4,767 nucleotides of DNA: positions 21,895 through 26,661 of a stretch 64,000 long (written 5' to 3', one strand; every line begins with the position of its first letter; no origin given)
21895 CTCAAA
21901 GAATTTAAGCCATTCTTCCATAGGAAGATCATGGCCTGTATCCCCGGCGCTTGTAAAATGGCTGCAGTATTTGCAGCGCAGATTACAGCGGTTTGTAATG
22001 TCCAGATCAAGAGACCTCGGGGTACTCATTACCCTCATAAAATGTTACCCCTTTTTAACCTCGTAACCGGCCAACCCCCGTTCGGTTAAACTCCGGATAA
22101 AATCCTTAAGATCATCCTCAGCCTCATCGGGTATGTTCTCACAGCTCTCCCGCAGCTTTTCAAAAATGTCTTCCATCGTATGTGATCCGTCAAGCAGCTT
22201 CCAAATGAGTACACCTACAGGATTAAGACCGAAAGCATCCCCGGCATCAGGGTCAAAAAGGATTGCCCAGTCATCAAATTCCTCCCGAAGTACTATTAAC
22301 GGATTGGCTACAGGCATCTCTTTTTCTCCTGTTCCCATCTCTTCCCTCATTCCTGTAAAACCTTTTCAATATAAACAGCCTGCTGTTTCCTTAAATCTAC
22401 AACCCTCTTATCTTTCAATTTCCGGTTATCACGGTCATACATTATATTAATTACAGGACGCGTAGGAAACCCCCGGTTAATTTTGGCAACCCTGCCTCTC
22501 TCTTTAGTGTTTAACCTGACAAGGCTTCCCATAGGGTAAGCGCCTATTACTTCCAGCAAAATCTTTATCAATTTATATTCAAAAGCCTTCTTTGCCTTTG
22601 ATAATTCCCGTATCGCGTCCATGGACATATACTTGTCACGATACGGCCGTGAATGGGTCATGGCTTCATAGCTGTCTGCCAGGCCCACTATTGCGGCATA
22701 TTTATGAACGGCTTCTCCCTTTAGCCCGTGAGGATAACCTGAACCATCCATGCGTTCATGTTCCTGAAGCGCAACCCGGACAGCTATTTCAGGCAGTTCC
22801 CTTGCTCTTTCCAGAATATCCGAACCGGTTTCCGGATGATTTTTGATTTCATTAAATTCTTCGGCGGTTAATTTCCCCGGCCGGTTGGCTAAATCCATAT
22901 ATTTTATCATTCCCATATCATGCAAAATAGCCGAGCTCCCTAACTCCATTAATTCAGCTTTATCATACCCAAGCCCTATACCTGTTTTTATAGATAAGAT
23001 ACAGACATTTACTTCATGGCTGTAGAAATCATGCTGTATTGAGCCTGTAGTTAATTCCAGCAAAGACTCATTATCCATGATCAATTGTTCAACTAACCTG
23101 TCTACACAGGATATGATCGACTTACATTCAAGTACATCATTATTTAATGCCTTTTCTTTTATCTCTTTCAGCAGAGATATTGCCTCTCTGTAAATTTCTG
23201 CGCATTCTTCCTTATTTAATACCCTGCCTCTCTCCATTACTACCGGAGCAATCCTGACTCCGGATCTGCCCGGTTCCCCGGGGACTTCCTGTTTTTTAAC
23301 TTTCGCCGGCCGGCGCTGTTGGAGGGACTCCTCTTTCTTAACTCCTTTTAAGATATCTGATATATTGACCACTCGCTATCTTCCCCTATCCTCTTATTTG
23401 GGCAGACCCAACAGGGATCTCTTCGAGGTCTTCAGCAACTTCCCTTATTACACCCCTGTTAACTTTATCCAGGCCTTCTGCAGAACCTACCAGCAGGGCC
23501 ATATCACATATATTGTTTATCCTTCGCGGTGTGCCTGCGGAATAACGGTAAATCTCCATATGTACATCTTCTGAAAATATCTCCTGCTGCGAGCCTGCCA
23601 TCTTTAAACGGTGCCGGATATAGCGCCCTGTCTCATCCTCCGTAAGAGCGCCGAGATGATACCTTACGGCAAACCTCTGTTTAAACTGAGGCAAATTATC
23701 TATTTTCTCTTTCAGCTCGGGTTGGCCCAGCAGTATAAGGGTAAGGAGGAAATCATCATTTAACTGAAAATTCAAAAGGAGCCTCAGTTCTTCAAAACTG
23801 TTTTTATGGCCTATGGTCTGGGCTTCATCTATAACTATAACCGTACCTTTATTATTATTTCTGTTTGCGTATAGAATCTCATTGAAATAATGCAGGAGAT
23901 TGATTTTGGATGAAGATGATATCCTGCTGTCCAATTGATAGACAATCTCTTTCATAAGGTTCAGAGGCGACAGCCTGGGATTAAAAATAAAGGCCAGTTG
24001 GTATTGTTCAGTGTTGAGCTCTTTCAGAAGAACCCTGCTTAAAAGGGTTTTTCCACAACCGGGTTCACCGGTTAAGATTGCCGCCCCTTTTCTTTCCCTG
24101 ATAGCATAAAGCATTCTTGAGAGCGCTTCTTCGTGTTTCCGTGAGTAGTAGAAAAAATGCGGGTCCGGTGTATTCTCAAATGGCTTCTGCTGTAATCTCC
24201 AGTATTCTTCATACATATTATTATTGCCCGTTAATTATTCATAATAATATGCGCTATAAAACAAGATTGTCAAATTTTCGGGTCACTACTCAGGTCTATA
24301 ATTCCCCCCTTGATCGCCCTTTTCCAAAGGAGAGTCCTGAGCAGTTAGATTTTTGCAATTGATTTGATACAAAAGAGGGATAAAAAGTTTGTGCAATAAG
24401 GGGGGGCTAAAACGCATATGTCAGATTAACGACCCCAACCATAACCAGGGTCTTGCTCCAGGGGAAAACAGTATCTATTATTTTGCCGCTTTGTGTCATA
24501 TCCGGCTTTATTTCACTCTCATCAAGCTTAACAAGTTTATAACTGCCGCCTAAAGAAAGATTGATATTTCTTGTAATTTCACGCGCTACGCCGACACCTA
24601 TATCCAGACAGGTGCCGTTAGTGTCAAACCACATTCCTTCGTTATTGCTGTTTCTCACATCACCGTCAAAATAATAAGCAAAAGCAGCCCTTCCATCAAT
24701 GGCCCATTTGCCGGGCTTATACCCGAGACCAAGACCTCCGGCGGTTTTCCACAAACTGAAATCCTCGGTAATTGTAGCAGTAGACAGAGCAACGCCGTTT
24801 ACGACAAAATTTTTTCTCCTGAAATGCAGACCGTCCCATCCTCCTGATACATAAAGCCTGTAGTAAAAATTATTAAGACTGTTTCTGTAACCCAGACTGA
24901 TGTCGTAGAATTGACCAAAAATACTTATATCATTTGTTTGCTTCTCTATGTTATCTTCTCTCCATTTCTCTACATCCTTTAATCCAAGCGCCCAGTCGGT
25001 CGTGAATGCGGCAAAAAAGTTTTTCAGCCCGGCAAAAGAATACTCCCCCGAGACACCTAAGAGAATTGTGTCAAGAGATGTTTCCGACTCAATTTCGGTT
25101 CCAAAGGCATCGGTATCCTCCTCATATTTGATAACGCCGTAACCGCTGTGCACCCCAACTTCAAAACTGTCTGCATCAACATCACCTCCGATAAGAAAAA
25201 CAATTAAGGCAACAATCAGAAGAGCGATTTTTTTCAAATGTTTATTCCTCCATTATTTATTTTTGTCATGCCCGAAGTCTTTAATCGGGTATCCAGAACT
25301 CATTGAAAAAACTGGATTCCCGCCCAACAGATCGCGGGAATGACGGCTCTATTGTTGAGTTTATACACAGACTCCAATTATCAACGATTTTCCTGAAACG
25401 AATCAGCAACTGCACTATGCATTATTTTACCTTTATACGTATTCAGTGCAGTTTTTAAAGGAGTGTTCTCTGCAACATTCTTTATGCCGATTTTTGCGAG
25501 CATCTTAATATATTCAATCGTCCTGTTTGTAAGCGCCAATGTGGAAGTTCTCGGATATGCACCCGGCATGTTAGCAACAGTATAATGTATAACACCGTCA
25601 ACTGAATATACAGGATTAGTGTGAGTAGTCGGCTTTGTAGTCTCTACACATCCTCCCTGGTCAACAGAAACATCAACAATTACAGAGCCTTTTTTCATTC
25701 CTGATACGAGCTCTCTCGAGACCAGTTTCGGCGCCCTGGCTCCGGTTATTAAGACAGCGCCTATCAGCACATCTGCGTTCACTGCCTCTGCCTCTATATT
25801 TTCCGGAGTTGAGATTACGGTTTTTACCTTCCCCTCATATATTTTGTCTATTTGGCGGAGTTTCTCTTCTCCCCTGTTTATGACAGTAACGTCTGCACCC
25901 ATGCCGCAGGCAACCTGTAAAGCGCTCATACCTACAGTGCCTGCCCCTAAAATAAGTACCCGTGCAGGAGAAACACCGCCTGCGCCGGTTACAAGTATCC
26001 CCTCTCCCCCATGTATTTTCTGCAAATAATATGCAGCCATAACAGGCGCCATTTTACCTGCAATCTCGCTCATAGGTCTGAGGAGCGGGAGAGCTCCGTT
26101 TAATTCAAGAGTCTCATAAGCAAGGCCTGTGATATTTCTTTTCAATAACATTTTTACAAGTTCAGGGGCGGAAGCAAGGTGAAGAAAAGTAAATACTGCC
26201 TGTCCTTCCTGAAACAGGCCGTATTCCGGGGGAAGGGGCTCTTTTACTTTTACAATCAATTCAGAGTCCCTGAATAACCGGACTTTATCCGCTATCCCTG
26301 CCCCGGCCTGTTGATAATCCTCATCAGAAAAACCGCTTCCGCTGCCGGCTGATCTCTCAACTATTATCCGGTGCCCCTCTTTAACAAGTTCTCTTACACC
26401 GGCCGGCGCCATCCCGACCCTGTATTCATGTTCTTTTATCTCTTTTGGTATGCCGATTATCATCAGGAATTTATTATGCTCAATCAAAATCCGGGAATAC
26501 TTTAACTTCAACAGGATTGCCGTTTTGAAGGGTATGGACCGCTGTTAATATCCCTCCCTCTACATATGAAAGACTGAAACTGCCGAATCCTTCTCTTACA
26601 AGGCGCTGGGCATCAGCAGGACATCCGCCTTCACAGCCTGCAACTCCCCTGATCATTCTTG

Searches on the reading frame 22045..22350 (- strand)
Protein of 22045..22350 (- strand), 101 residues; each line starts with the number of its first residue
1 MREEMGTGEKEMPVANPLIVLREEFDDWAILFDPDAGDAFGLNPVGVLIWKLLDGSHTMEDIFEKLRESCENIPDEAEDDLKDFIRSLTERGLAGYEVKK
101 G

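Call 5: search_protein_families(library=ncbifam, proteins=[window:22045-22350:-], max_evalue=0.01)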
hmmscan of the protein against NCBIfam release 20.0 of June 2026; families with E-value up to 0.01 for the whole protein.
window:22045-22350:- (101 aa): 7 families
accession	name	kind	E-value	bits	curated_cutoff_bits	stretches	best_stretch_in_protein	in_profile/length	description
TIGR04248.1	SCM_PqqD_rel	equivalog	7e-40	135.1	100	1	14-97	1-84/84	SynChlorMet cassette protein ScmD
NF033530.1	lasso_PqqD_Strm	exception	5e-09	36.3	70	1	21-94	5-78/78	lasso peptide biosynthesis PqqD family chaperone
TIGR03859.1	PQQ_PqqD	equivalog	3.3e-06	26.9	46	1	37-92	24-78/81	pyrroloquinoline quinone biosynthesis peptide chaperone PqqD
TIGR04353.1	PqqD_rel_X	equivalog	4.5e-06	27.5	35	1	25-93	1-72/74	HPr-rel-A system PqqD family peptide chaperone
NF033536.1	lasso_PqqD_Bac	exception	9.4e-05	22.5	80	1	31-93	23-85/88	lasso peptide biosynthesis PqqD family chaperone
TIGR04302.1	geo_PqqD_fam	equivalog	0.00032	21.1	100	1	36-94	43-100/102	GeoRSP system PqqD family peptide chaperone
NF002535.0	PRK02079.1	equivalog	0.00081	19.1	101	1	42-89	38-84/92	pyrroloquinoline quinone biosynthesis peptide chaperone PqqD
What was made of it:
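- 22045..22350 (-): ScmD, stand-alone PqqD-type leader-binding protein (RRE). TIGR04248, 7e-40 (call 5).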

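Call 6: search_protein_families(library=pfam, proteins=[window:22045-22350:-], max_evalue=0.01)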
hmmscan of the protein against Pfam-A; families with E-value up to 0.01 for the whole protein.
window:22045-22350:- (101 aa): 2 families
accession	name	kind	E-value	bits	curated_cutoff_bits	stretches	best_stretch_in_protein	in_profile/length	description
PF05402.18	PqqD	-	6.1e-16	58.9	23.4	1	30-93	3-66/67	Coenzyme PQQ synthesis protein D (PqqD)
PF21782.3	PKMT_2nd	-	0.0067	17.2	27.8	1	37-71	25-59/98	PKMT, C-terminal winged helix domain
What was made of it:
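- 22045..22350 (-): PF05402 (call 6).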

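Call 57: search_solved_structures(query=window:22045-22350:-, max_evalue=1, show_alignments=2)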
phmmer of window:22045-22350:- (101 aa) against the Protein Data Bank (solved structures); distinct sequences matched with E-value up to 1: 6.
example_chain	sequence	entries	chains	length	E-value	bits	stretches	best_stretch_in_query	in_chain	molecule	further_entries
5v1u_A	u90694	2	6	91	5.5e-07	33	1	20-96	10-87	TbiB1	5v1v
9x8z_B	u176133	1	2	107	1.2e-05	28.7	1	27-97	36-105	PqqD family protein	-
6jx3_B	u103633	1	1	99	0.0017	21.8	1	25-94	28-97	TfuB1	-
1up4_A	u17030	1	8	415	0.65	13.5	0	38-77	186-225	6-PHOSPHO-BETA-GLUCOSIDASE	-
1up6_A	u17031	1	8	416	0.65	13.5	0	38-77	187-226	6-PHOSPHO-BETA-GLUCOSIDASE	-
1up7_A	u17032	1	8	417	0.66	13.5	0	38-77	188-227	6-PHOSPHO-BETA-GLUCOSIDASE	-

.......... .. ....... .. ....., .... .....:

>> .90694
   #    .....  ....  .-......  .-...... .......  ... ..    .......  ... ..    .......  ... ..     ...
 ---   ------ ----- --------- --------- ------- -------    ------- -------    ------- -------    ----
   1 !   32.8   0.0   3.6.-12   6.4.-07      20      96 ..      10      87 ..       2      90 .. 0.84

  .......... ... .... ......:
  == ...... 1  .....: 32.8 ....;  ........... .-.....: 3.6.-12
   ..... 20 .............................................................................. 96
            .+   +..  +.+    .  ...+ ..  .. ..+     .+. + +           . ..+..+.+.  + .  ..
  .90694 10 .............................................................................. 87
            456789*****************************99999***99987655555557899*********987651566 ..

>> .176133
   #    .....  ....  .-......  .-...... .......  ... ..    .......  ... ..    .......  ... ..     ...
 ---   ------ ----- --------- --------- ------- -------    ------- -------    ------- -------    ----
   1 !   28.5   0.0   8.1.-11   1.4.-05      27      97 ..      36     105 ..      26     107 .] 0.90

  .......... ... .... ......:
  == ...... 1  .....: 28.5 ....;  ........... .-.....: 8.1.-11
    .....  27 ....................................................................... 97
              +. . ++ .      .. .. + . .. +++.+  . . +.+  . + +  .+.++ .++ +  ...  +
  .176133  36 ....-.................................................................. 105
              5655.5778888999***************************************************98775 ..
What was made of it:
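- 22045..22350 (-): Closest solved structures are the lasso RREs TbiB1 (5.5e-7) and TfuB1 (call 57).
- On Lasso peptide precursors: ScmD is closest to TbiB1 and TfuB1 (call 57).
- Closest known: Lasso peptide leader / B1. Same: ScmD is most similar to TbiB1 and TfuB1 (call 57).
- ScmD's best PDB hits are TbiB1 and TfuB1 (call 57), and its second-best NCBIfam hit is the lasso PqqD family (call 5).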

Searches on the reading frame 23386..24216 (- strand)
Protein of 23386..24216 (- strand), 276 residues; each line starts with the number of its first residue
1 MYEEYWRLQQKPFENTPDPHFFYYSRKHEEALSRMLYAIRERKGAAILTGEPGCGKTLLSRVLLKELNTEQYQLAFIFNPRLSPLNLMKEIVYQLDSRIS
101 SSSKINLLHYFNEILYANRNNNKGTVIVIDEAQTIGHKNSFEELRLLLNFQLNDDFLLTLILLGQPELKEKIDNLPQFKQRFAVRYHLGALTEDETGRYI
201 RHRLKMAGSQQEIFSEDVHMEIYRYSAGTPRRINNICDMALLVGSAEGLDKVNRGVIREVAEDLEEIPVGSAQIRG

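Call 5: search_protein_families(library=ncbifam, proteins=[window:23386-24216:-], max_evalue=0.01)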
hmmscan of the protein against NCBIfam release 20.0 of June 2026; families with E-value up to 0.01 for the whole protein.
window:23386-24216:- (276 aa): 9 families
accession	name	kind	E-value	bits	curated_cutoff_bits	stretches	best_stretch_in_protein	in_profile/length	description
TIGR03015.1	pepcterm_ATPase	hypoth_equivalog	3.5e-71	239.8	324.5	1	1-265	1-267/269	XrtA/PEP-CTERM system-associated ATPase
NF000868.0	PRK00080.1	equivalog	6.8e-05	21.9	282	0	34-70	39-78/330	Holliday junction branch migration DNA helicase RuvB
TIGR02928.1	TIGR02928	subfamily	0.00017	20.6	181.3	1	46-139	43-147/366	orc1/cdc6 family replication initiation protein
TIGR00635.1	ruvB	equivalog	0.00071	18.7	299.05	0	33-70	17-57/305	Holliday junction branch migration DNA helicase RuvB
NF038214.1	IS21_help_AAA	equivalog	0.0027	17.4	200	1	41-108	88-155/232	IS21-like element helper ATPase IstB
NF033438.1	BREX_BrxD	equivalog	0.0054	15.8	350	0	27-77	31-82/423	BREX system ATP-binding protein BrxD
NF005378.0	PRK06921.1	subfamily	0.0075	15.4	207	1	40-110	113-183/266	hypothetical protein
TIGR03420.1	DnaA_homol_Hda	equivalog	0.0077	15.8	194.8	0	18-75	11-70/226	DnaA regulatory inactivator Hda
NF003229.0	PRK04195.1-5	equivalog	0.0084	14.9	280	0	41-72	42-73/413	replication factor C large subunit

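Call 6: search_protein_families(library=pfam, proteins=[window:23386-24216:-], max_evalue=0.01)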
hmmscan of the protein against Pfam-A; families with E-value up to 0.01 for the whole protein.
window:23386-24216:- (276 aa): 17 families
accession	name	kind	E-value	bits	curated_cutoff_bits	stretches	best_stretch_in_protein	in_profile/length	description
PF13401.12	AAA_22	-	4.5e-22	79.2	27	1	41-171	3-129/130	AAA domain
PF13191.12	AAA_16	-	8.4e-08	33.3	32.6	1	24-136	4-145/167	AAA ATPase domain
PF00004.35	AAA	-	5.6e-07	30.5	21.2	1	47-139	2-73/131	ATPase family associated with various cellular activities (AAA)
PF24883.2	NPHP3_N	-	1.7e-06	28.8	24.8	1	44-112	23-95/164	Nephrocystin 3, N-terminal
PF09848.15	SLFN-g3_helicase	-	3.8e-06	26.9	24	1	46-140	4-96/354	Schlafen group 3, DNA/RNA helicase domain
PF01637.24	ATPase_2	-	8.4e-06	26.2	33.2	1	30-149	6-137/225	ATPase domain predominantly from Archaea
PF07728.20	AAA_5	-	9.8e-06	26.1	22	1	47-149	3-91/139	AAA domain (dynein-related subfamily)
PF20720.3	nSTAND3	-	1.3e-05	25.4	27.2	1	38-77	12-51/155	Novel STAND NTPase 3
PF12775.13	AAA_7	-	0.0001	22.3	25.8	1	36-98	26-89/181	P-loop containing dynein motor region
PF13173.12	AAA_14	-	0.0002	21.8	27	1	45-158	4-95/129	AAA domain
PF04851.21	ResIII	-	0.00023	21.6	22.5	1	29-139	9-114/164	Type III restriction enzyme, res subunit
PF05621.17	TniB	-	0.00027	20.9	22.4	1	40-185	32-182/189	Bacterial TniB protein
PF05729.18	NACHT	-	0.00043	20.6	26.7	1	47-204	4-164/167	NACHT domain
PF13245.12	AAA_19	-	0.0005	20.7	25.1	1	43-140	11-107/134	AAA domain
PF13604.12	AAA_30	-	0.0011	19.2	27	1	38-139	13-104/191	AAA domain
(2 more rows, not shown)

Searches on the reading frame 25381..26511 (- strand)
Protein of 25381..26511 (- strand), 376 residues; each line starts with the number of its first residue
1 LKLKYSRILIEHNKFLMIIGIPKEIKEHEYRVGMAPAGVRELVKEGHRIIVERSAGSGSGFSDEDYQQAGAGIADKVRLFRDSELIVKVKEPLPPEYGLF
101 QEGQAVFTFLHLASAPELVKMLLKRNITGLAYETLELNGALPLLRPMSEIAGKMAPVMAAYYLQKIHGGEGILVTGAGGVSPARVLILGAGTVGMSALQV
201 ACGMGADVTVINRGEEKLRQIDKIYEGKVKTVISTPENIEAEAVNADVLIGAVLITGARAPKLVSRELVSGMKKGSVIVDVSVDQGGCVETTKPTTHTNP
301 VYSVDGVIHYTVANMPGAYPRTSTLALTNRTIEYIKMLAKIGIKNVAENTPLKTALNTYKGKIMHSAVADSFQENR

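Call 39: search_protein_families(library=pfam, proteins=[window:25381-26511:-], max_evalue=0.01)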
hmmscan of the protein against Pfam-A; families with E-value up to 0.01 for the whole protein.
window:25381-26511:- (376 aa): 10 families
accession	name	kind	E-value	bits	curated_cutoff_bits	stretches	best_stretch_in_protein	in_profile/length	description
PF01262.27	AlaDh_PNT_C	-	1.5e-76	257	23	1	155-365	1-213/214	Alanine dehydrogenase/PNT, C-terminal domain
PF05222.21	AlaDh_PNT_N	-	5.9e-47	159.8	30.4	1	20-151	1-136/136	Alanine dehydrogenase/PNT, N-terminal domain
PF01488.26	Shikimate_DH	-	3.1e-09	37.4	24.3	1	180-305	10-133/138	Shikimate / quinate 5-dehydrogenase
PF00070.33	Pyr_redox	-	1.9e-05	25.6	22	1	184-223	1-40/82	Pyridine nucleotide-disulphide oxidoreductase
PF02826.25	2-Hacid_dh_C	-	3.6e-05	23.6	25.1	1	181-282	35-127/178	D-isomer specific 2-hydroxyacid dehydrogenase, NAD binding domain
PF03435.24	Sacchrp_dh_NADP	-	0.0003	21.5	25.1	1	185-244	1-63/129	Saccharopine dehydrogenase NADP binding domain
PF07992.20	Pyr_redox_2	-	0.00038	20.4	26.1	1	181-226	141-186/291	Pyridine nucleotide-disulphide oxidoreductase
PF13241.12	NAD_binding_7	-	0.0015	19.5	22.1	1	181-281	6-91/104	Putative NAD(P)-binding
PF03446.21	NAD_binding_2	-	0.0057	17.1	21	0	187-282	4-93/161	NAD binding domain of 6-phosphogluconate dehydrogenase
PF00107.32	ADH_zinc_N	-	0.0075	16.7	31.8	0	193-223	2-32/129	Zinc-binding dehydrogenase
